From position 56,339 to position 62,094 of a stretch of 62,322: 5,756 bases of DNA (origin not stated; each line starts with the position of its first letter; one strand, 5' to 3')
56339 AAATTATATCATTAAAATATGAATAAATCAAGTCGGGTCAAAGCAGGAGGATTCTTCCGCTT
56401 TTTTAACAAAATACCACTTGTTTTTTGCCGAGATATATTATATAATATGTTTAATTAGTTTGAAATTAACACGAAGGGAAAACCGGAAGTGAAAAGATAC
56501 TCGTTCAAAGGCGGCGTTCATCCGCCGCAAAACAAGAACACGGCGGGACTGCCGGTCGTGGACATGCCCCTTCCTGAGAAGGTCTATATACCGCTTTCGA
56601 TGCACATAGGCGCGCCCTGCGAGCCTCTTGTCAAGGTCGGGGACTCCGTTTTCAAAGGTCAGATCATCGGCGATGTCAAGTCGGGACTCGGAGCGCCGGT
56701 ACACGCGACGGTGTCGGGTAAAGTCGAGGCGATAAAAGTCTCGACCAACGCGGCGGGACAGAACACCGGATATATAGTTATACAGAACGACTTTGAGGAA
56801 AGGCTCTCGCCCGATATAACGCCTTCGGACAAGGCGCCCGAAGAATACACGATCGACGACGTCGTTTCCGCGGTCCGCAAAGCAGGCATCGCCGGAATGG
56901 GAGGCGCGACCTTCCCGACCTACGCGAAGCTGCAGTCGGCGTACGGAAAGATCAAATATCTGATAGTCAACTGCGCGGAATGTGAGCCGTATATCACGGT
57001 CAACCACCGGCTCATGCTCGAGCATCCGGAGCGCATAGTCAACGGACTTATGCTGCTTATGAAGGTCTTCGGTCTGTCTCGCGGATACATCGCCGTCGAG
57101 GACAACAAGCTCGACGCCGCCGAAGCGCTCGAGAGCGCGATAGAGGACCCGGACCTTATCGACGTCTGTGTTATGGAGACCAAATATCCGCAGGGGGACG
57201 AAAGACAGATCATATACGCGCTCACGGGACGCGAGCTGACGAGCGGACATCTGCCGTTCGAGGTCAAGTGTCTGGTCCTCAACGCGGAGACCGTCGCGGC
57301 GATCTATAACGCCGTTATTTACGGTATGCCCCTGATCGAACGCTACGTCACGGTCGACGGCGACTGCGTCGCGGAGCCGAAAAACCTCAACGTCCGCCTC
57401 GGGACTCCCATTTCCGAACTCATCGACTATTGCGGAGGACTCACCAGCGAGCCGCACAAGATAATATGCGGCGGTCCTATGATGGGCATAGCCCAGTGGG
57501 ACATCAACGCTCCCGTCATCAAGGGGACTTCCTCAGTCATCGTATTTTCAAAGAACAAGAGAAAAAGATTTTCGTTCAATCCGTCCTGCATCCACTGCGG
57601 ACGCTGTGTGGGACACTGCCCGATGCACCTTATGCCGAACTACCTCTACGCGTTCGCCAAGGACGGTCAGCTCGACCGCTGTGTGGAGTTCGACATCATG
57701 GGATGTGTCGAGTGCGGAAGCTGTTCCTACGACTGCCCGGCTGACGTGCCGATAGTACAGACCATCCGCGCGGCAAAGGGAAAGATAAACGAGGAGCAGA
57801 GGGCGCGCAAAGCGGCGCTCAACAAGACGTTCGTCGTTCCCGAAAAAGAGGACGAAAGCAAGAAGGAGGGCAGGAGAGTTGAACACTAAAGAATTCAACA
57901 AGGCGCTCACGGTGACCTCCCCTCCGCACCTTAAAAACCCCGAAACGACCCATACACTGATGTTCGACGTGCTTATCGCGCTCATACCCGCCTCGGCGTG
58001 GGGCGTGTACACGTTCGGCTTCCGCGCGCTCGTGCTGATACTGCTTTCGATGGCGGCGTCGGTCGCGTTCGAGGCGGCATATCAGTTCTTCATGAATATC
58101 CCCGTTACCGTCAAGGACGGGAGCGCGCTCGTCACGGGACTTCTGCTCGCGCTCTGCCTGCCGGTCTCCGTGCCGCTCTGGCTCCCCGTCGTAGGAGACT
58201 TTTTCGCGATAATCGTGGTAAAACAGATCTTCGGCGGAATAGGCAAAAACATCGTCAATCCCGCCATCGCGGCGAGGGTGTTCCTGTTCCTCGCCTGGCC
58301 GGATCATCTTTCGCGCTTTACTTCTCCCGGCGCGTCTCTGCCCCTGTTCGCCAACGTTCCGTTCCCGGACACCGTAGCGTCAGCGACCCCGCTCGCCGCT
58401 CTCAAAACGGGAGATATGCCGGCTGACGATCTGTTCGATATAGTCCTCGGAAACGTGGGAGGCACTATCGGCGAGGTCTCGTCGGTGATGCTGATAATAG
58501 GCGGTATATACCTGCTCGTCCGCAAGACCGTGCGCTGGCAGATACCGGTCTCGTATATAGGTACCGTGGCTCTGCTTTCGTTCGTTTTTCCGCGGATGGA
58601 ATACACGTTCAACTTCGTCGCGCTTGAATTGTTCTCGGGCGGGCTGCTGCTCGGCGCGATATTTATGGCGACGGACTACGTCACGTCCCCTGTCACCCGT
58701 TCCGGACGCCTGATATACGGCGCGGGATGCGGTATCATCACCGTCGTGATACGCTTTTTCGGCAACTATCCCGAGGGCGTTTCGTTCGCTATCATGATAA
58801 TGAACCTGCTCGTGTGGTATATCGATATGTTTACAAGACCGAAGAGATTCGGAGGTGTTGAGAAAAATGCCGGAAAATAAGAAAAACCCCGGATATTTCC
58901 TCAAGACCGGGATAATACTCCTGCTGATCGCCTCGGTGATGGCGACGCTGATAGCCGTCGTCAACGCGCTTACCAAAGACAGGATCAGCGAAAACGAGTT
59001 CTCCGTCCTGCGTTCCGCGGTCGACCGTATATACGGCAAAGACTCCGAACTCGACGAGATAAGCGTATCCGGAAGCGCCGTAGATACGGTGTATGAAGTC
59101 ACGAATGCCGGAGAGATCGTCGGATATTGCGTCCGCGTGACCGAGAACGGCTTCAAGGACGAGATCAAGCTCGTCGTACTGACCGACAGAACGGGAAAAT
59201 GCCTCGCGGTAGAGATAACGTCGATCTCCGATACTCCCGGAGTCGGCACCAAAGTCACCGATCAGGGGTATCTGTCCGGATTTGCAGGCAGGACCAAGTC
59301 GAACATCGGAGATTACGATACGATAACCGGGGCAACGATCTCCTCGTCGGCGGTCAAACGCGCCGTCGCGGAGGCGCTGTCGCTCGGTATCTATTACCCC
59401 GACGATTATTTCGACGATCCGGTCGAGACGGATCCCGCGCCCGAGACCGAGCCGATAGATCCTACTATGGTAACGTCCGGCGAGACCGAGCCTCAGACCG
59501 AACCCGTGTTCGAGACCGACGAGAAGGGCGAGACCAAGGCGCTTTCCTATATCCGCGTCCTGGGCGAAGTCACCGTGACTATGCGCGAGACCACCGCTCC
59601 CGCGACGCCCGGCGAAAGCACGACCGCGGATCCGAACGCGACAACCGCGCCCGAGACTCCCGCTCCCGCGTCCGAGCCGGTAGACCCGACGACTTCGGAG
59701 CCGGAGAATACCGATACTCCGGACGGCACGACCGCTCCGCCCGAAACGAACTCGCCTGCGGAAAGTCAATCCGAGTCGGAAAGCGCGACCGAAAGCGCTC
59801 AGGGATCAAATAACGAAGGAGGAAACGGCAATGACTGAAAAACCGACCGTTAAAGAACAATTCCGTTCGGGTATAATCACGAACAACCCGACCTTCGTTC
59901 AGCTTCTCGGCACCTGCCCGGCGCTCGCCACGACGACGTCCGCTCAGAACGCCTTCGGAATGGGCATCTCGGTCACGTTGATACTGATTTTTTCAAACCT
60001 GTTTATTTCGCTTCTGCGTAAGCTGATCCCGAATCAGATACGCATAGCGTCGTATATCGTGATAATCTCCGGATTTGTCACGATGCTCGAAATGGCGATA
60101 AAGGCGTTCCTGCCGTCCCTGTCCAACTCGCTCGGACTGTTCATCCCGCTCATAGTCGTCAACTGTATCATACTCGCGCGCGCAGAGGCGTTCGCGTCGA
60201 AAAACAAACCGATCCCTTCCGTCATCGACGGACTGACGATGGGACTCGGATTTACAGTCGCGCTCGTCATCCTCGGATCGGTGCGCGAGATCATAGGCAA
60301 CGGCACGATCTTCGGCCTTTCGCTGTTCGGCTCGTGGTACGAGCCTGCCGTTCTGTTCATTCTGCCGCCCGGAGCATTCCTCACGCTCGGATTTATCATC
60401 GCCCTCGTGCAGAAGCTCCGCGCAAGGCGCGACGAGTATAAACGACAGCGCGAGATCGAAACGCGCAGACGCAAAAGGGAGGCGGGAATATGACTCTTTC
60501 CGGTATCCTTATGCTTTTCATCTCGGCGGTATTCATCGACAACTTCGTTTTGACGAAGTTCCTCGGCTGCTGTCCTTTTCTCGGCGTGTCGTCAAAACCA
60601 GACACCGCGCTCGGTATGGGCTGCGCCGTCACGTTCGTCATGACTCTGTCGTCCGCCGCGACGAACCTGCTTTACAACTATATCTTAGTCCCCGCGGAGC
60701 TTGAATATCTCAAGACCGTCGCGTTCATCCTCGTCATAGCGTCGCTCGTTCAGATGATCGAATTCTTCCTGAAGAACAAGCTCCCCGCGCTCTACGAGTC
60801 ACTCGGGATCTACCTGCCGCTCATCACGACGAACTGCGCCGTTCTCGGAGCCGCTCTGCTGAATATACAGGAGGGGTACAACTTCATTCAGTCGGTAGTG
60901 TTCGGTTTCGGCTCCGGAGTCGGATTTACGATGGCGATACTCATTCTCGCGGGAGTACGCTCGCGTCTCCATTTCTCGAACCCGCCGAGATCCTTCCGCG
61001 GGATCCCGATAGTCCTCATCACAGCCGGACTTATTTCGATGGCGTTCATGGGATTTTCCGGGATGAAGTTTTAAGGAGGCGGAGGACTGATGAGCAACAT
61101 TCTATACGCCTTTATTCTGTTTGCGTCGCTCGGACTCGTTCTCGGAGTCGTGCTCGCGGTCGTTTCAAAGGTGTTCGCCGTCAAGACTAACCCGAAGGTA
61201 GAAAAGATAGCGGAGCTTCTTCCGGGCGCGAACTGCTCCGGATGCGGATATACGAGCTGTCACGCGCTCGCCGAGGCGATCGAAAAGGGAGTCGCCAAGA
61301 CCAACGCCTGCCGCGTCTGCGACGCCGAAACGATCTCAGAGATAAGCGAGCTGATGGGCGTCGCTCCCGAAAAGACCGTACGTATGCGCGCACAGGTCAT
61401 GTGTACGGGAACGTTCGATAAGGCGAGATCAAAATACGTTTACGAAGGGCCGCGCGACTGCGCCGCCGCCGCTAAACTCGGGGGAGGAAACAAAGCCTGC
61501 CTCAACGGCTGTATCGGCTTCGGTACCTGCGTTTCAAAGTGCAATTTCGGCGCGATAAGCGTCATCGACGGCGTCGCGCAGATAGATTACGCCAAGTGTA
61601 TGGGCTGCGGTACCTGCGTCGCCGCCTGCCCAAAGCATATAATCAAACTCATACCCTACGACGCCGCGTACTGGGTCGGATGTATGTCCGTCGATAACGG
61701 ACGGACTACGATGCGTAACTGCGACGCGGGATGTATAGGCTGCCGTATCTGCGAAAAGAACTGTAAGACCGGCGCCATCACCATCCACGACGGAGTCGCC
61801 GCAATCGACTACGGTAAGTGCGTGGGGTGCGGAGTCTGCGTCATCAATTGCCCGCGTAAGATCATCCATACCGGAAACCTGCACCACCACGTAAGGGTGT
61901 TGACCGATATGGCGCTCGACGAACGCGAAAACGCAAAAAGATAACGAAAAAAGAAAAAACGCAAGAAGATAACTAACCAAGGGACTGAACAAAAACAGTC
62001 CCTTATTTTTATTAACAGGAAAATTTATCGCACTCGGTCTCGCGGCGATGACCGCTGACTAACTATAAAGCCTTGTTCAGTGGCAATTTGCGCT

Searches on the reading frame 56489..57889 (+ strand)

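Call 83: search_protein_families(library=pfam, proteins=[window:56489-57889:+], max_evalue=0.0001)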
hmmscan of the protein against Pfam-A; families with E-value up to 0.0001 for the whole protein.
window:56489-57889:+ (466 aa): 8 families
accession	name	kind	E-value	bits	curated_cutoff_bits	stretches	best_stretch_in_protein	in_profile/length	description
PF01512.22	Complex1_51K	-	1.1e-50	171.9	31.2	1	129-273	1-149/150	Nuo51 FMN-binding domain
PF13375.12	RnfC_N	-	9.6e-32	109.5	25.6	1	5-102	2-100/101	RnfC Barrel sandwich hybrid domain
PF10531.15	SLBB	-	6.2e-14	52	27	1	286-335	1-55/55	SLBB domain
PF12838.12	Fer4_7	-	1.8e-06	28.8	27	1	366-420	1-52/52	4Fe-4S dicluster domain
PF13237.11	Fer4_10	-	5.3e-06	26.7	25.5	0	366-417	8-53/53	4Fe-4S dicluster domain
PF13183.11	Fer4_8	-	1.1e-05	26.3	27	1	366-420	4-68/68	4Fe-4S dicluster domain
PF13187.11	Fer4_9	-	1.7e-05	25.1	27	0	367-419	2-50/52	4Fe-4S dicluster domain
PF13534.11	Fer4_17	-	8.5e-05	23.5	22.2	0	366-420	1-60/61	4Fe-4S dicluster domain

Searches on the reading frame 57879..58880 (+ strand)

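Call 83: search_protein_families(library=pfam, proteins=[window:57879-58880:+], max_evalue=0.0001)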
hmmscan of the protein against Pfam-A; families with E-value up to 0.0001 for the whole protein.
window:57879-58880:+ (333 aa): 1 family
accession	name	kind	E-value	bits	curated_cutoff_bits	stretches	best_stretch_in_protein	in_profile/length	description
PF03116.20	NQR2_RnfD_RnfE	-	2.2e-114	382.3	27.7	1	12-325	2-296/296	NQR2, RnfD, RnfE family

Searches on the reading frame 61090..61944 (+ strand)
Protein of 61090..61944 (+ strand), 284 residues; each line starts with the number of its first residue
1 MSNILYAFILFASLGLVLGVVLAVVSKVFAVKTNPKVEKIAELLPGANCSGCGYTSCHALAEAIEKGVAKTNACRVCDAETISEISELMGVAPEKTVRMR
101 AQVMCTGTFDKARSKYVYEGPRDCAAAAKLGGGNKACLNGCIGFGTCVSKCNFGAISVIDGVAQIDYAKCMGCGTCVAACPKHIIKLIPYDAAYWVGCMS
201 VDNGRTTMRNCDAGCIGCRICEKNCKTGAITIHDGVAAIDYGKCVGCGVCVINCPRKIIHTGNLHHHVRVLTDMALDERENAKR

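Call 83: search_protein_families(library=pfam, proteins=[window:61090-61944:+], max_evalue=0.0001)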
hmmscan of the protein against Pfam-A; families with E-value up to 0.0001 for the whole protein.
window:61090-61944:+ (284 aa): 10 families
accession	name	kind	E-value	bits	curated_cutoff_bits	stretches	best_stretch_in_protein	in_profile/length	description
PF00037.32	Fer4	-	2.2e-15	56.2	21.1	2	164-186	2-24/24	4Fe-4S binding domain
PF13187.11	Fer4_9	-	9.5e-12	45.2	27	2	215-258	2-51/52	4Fe-4S dicluster domain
PF12838.12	Fer4_7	-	1.8e-11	44.7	27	2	215-257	2-51/52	4Fe-4S dicluster domain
PF14697.11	Fer4_21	-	4.3e-11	43.2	35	1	140-186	7-58/59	4Fe-4S dicluster domain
PF04060.18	FeS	-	1.4e-10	41.1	23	1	44-75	1-32/33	Putative Fe-S cluster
PF12837.12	Fer4_6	-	1.2e-08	35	25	1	236-258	1-23/24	4Fe-4S binding domain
PF12797.12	Fer4_2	-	4.8e-08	32.9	24.5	1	165-181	5-21/22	4Fe-4S binding domain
PF13237.11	Fer4_10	-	4.6e-07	30.1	25.5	0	139-181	7-53/53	4Fe-4S dicluster domain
PF12800.12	Fer4_4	-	8.9e-06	26.1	24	0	168-181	2-15/17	4Fe-4S binding domain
PF25160.1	LdpA_Fe-S-bd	-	3.4e-05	24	27.6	0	147-190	9-48/49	LdpA Fe-S cluster-binding domain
